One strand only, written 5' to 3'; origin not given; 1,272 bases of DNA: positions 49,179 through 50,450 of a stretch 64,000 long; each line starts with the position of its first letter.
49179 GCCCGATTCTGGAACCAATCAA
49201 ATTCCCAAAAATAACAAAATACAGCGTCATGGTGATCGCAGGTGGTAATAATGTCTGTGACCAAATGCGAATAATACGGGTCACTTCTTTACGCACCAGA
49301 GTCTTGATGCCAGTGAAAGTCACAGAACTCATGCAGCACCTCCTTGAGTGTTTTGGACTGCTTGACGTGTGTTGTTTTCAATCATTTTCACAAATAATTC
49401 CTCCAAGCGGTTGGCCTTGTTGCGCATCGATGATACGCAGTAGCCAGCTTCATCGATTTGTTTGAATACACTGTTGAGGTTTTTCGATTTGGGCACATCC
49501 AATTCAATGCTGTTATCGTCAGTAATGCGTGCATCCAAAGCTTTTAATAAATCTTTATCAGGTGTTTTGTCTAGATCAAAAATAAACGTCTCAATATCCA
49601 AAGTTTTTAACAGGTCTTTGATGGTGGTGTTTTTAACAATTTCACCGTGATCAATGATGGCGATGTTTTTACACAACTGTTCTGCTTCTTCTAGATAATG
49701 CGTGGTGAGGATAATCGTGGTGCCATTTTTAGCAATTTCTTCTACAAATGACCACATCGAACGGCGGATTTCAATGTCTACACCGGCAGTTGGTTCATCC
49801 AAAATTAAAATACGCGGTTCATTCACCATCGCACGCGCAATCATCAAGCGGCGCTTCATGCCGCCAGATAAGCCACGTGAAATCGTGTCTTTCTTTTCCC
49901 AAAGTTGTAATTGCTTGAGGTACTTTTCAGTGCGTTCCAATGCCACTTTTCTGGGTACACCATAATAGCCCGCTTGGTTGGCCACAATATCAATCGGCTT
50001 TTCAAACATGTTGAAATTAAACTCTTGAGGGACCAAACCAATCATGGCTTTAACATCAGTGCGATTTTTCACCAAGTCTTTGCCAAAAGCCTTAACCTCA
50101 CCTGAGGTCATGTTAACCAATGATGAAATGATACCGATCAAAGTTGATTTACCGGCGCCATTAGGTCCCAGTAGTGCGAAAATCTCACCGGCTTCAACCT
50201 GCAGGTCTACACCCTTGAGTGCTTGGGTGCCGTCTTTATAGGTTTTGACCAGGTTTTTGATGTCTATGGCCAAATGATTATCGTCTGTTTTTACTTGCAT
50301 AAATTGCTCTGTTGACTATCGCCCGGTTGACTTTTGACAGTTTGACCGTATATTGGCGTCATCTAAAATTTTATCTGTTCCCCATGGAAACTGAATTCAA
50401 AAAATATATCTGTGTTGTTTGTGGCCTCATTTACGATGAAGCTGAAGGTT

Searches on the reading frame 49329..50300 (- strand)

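Call 15: search_protein_families(library=pfam, proteins=[window:49329-50300:-], max_evalue=0.001)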
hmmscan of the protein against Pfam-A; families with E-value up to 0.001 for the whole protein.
window:49329-50300:- (323 aa): 4 families
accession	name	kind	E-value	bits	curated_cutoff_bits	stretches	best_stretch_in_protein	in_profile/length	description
PF00005.33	ABC_tran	-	2.6e-33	116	25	1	28-172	1-137/137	ABC transporter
PF13304.12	AAA_21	-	9.9e-12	46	27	2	142-201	236-298/304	AAA domain, putative AbiEii toxin, Type IV TA system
PF02463.25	SMC_N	-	2.2e-05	24.4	40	1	39-211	25-207/220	RecF/RecN/SMC N terminal domain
PF13555.12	AAA_29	-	0.00035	20.7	27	1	30-59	14-43/61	P-loop containing region of AAA domain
